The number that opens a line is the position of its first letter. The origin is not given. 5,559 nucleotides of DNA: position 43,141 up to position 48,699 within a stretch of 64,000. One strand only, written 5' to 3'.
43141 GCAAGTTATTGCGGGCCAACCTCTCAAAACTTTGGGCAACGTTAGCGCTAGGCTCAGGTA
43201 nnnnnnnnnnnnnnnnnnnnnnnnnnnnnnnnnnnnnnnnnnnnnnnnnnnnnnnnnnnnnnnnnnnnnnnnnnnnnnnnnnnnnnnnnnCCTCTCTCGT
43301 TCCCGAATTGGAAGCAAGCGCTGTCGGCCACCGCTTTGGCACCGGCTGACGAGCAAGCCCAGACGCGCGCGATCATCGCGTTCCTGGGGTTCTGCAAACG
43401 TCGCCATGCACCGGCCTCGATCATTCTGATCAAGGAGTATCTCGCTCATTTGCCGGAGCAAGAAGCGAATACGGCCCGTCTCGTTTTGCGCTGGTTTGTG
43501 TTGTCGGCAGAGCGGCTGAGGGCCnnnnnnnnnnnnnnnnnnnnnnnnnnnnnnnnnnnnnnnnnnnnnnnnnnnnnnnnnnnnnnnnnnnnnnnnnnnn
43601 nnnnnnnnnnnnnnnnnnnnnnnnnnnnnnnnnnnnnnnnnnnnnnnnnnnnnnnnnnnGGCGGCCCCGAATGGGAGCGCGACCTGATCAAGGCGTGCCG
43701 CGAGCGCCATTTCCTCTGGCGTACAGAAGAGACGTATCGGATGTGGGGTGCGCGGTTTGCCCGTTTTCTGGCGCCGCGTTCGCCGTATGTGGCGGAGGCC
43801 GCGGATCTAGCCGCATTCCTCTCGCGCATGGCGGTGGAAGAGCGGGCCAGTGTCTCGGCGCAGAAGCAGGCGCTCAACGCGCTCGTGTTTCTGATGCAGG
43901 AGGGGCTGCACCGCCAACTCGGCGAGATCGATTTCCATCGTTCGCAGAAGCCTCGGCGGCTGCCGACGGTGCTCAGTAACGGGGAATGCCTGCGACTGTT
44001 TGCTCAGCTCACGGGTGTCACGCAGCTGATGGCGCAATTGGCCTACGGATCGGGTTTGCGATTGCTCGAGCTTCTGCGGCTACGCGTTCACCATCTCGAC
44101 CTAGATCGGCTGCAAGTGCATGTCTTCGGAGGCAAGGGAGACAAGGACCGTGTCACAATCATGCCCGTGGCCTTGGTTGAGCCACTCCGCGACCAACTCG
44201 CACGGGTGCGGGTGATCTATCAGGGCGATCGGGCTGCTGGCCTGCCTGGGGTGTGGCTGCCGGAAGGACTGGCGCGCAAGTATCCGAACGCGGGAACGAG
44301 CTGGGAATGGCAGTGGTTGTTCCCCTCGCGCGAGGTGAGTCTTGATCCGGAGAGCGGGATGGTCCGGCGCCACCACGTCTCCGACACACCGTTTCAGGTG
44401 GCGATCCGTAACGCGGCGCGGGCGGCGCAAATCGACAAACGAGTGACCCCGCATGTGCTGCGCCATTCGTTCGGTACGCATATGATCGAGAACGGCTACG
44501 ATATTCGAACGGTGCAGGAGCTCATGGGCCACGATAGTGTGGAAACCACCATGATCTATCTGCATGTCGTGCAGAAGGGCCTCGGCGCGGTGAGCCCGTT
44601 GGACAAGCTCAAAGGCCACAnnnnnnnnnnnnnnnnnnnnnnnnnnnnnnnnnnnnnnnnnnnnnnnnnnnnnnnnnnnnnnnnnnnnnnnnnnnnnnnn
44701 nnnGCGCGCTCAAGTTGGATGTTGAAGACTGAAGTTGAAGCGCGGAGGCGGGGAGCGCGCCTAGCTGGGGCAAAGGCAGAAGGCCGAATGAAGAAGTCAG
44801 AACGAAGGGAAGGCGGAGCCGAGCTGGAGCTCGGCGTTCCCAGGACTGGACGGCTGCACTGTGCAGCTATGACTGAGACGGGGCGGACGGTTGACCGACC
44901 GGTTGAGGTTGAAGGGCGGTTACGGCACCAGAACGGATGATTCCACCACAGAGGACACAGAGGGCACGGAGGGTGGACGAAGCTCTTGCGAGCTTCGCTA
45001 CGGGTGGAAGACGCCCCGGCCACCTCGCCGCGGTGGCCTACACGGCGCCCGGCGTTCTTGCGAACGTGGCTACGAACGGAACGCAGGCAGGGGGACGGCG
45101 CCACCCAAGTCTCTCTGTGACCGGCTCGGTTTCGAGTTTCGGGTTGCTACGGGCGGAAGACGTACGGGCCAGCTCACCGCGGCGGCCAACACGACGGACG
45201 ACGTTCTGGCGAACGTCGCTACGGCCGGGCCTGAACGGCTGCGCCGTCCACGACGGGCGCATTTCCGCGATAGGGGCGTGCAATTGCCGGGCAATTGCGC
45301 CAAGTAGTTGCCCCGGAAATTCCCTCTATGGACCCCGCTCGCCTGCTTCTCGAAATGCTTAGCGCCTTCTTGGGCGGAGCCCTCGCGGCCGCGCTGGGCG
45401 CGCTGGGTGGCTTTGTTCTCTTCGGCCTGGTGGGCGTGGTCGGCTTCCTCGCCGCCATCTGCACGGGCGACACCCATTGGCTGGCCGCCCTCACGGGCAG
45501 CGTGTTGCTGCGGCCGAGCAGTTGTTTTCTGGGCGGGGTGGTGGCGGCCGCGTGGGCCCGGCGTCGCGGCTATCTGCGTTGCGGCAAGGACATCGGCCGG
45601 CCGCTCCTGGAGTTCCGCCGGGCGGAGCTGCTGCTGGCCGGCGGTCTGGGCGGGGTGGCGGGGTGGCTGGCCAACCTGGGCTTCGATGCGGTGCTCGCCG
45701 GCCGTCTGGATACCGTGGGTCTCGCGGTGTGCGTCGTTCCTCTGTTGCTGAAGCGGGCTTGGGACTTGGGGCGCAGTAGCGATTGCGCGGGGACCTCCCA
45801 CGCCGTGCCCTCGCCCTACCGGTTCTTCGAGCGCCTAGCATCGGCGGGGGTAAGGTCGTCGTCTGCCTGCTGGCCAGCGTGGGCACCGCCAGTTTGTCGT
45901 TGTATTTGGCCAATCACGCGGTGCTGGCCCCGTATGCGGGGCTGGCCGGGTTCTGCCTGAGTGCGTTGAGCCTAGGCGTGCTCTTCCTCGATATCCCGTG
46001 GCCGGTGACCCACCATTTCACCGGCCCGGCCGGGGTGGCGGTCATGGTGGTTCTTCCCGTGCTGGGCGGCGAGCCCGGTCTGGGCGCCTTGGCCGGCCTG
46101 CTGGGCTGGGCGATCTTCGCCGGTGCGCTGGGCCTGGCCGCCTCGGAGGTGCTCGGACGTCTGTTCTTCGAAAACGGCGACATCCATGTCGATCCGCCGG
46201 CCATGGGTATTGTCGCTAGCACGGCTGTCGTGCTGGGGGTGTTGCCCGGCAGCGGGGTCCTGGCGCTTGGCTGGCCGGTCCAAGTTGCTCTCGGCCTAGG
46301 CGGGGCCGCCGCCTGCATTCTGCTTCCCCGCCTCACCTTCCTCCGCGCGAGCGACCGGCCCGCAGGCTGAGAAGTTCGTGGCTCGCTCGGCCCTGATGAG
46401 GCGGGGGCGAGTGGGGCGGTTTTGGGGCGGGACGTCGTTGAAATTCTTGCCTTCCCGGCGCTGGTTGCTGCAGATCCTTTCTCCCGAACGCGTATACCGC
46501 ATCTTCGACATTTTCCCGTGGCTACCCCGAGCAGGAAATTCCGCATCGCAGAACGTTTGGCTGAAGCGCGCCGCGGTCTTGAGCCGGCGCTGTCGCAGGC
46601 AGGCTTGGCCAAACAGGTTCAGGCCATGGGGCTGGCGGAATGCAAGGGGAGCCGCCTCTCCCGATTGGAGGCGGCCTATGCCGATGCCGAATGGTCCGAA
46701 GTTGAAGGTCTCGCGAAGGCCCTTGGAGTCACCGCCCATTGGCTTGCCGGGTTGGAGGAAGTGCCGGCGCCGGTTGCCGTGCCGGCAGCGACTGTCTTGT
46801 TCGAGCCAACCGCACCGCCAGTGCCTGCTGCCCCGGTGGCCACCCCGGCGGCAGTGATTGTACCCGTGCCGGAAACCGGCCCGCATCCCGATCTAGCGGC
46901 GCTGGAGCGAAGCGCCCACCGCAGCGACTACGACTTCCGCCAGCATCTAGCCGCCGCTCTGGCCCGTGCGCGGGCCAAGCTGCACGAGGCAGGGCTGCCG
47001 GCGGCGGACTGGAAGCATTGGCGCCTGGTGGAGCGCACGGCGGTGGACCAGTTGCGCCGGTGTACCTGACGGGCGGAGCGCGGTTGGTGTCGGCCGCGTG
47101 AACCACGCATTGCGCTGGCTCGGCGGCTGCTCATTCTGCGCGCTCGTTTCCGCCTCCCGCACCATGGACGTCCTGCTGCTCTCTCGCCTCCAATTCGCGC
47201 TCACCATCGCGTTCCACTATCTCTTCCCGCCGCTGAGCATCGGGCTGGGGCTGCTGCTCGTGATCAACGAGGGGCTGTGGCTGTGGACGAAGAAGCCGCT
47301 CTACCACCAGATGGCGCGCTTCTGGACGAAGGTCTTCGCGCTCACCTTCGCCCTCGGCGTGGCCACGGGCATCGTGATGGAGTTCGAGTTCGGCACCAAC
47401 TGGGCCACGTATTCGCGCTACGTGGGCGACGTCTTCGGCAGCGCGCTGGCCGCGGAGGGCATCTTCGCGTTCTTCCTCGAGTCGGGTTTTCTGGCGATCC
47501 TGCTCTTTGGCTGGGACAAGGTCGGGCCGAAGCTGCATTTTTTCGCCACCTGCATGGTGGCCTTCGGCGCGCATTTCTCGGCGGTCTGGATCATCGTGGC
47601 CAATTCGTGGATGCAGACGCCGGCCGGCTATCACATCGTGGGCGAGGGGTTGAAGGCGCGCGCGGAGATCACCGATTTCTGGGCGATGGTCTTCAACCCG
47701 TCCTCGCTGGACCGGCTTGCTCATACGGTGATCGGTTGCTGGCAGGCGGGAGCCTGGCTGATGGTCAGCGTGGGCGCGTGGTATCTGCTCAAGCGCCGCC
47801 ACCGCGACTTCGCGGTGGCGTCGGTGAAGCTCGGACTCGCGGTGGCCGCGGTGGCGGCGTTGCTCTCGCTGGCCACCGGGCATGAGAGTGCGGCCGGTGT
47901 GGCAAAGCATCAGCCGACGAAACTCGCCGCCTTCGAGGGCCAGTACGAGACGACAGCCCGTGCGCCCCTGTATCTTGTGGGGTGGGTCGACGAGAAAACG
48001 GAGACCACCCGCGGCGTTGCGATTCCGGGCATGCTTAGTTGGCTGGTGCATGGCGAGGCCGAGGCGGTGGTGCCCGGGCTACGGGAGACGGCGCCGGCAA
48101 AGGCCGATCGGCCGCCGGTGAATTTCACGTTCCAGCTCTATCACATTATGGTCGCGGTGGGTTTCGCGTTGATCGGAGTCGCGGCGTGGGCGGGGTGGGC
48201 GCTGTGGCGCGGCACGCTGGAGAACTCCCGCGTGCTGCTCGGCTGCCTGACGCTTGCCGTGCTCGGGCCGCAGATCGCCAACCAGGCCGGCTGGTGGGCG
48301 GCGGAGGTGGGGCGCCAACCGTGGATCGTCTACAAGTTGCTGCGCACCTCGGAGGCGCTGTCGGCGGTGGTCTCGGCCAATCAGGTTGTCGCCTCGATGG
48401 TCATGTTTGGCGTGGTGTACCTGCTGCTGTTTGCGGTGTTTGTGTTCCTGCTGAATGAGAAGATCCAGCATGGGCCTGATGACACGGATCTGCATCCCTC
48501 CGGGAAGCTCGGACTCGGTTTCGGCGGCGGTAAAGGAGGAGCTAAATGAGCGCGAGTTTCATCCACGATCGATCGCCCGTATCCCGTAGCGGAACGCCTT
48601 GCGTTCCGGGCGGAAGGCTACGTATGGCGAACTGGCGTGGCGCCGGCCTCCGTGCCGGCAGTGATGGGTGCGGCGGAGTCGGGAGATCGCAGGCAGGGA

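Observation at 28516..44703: Previously unannotatable ~16-kb sedentary chromosomal integron in a high-GC, Verrucomicrobia-like chromosome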

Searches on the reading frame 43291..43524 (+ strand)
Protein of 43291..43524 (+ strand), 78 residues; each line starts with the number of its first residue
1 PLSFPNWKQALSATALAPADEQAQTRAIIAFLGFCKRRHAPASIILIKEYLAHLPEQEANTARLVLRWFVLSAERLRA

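Call 63: search_protein_families(library=pfam, alignment_id=A5, max_evalue=1)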
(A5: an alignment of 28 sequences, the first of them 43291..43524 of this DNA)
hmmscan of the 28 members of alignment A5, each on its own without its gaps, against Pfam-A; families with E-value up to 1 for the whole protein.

A. member 1, window:43291-43524:+ (78 aa): 1 family
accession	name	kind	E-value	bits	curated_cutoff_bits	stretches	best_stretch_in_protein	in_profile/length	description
PF13495.12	Phage_int_SAM_4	-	0.04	14.8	27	1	6-58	4-58/85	Phage integrase, N-terminal SAM-like domain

B. families by the number of members that match (of 28 scanned): 8 families
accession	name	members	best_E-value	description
PF13495.12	Phage_int_SAM_4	5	0.00082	Phage integrase, N-terminal SAM-like domain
PF02899.23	Phage_int_SAM_1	3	0.02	Phage integrase, N-terminal SAM-like domain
PF08238.18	Sel1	3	0.031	Sel1 repeat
PF25200.1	DUF7833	1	0.025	Family of unknown function (DUF7833)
PF25803.1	Spectrin_SYNE1_2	1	0.034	Nesprin-1, spectrin repeats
PF22061.2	CSN7_HB_subdom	1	0.21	CSN7 helical bundle subdomain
PF01404.25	Ephrin_lbd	1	0.21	Ephrin receptor ligand binding domain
PF16220.10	DUF4880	1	0.28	Domain of unknown function (DUF4880)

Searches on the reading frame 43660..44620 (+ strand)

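Call 21: find_related_loci(query=window:43660-44620:+, collection=genome_contigs, flank=10000)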
Query window:43660-44620:+ (320 aa) in genome_contigs; peptide patterns used: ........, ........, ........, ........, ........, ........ (x = any residue, [..] = any of these).
133 stretches matched a pattern; 95 encode a relative of the query (tblastn E <= 1e-3); the best 80 are kept; 80 distinct loci.
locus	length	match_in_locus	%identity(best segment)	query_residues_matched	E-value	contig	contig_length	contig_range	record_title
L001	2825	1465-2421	83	1-318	0e+0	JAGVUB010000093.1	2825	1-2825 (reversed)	MAG: Verrucomicrobia bacterium isolate WAS_Bin_16 WAS_Bin_16_scaffold_37848, whole genome shotgun sequence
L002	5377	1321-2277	83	1-318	1e-178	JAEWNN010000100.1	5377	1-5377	MAG: Verrucomicrobia bacterium isolate OH_PDB_171 k127_1545630, whole genome shotgun sequence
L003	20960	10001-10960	81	1-319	3e-168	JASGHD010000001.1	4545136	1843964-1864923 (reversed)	MAG: Opitutaceae bacterium isolate 5N013 JMF-2111-06-0005.ont.bin.13_0, whole genome shotgun sequence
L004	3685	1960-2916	73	1-318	1e-159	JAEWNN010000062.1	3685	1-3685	MAG: Verrucomicrobia bacterium isolate OH_PDB_171 k127_147233, whole genome shotgun sequence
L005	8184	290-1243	72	1-317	7e-148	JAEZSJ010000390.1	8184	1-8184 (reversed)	MAG: Verrucomicrobia bacterium isolate OH_PDB_226 k127_96077, whole genome shotgun sequence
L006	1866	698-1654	71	1-318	9e-156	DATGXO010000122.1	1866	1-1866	MAG TPA_asm: Opitutaceae bacterium isolate SMAG_U10611 k141_126525, whole genome shotgun sequence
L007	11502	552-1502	68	1-316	8e-144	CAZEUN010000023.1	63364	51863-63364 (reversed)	MAG TPA_asm: uncultured Oleiharenicola sp. isolate SRP193066_co1_159 genome assembly, contig: NODE_508_length_63364_cov_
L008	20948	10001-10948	67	1-315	7e-142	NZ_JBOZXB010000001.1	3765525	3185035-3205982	Oleiharenicola lentus strain 23ND54W-5 contig1, whole genome shotgun sequence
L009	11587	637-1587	68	1-316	8e-141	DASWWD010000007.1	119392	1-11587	MAG TPA_asm: Lacunisphaera sp. isolate SMAG_U3647 k141_958958, whole genome shotgun sequence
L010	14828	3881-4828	68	1-315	5e-140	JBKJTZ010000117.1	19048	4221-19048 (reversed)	MAG: Lacunisphaera sp. isolate ant_bin.643 k117_4869138, whole genome shotgun sequence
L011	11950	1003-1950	70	1-315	4e-139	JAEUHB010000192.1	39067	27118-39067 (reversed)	MAG: Opitutaceae bacterium isolate new MAG-6 k141_1733169, whole genome shotgun sequence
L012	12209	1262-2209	68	1-315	8e-139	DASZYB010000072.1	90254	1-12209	MAG TPA_asm: Opitutaceae bacterium isolate SMAG_U6199 k141_825029, whole genome shotgun sequence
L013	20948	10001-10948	70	1-315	2e-138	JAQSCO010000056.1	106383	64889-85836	MAG: Lacunisphaera sp. isolate U-2020 MAG007 NODE_49_length_106383_cov_11.482940, whole genome shotgun sequence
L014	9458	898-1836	69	5-316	1e-137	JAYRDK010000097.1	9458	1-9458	MAG: Lacunisphaera sp. isolate SH_SHASGE1bin.35 NODE_3985_length_9458_cov_3.461794, whole genome shotgun sequence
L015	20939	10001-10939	69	5-316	2e-137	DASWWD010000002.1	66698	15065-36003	MAG TPA_asm: Lacunisphaera sp. isolate SMAG_U3647 k141_845978, whole genome shotgun sequence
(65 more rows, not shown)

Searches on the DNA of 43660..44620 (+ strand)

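Call 58: search_rna_families(sources=[L003, L008, L013, L026, L028, L036, L040], threshold=gathering)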
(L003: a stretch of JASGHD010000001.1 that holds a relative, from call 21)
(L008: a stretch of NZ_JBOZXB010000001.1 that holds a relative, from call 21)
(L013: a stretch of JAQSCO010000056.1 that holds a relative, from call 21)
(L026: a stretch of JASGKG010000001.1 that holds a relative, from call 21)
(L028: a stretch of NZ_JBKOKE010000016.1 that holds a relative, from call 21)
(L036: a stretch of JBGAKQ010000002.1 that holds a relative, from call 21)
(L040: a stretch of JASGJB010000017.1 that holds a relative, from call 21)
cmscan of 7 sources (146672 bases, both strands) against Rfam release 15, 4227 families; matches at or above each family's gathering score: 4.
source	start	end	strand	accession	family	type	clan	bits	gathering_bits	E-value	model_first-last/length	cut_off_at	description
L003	4728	4892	+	RF02001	group-II-D1D4-3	Intron;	CL00102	118.8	32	2.1e-23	1-170/170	no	Group II catalytic intron D1-D4-3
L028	20382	20455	+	RF00005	tRNA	Gene; tRNA;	CL00001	67.2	29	4.2e-12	1-71/71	no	tRNA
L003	4940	5004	+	RF01998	group-II-D1D4-1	Intron;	CL00102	44.8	35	0.00017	1-84/84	no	Group II catalytic intron D1-D4-1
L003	2609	2673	+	RF01998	group-II-D1D4-1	Intron;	CL00102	39.6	35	0.0025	1-84/84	no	Group II catalytic intron D1-D4-1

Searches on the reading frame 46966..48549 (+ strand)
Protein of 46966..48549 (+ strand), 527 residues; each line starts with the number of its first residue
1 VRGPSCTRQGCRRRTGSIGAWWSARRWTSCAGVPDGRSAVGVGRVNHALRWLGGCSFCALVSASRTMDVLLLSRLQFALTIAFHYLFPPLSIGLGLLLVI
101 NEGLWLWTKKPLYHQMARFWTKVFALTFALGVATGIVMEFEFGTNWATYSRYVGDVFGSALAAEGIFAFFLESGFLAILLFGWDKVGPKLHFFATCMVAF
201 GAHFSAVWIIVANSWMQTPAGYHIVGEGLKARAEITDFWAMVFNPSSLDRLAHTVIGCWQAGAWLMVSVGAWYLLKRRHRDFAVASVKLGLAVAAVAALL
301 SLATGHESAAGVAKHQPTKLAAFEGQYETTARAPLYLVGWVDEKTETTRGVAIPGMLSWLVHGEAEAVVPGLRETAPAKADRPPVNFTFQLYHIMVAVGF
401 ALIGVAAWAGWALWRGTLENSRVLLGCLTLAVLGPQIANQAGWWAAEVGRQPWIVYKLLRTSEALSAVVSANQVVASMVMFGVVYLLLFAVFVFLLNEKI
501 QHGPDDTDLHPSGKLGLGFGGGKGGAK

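Call 73: search_protein_families(library=pfam, proteins=[window:46966-48549:+], max_evalue=0.00001)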
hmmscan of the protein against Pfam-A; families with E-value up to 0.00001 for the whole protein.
window:46966-48549:+ (527 aa): 1 family
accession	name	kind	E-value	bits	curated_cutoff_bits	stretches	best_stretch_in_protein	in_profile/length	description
PF01654.22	Cyt_bd_oxida_I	-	2.2e-160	534.3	26.2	1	72-504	1-418/418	Cytochrome bd terminal oxidase subunit I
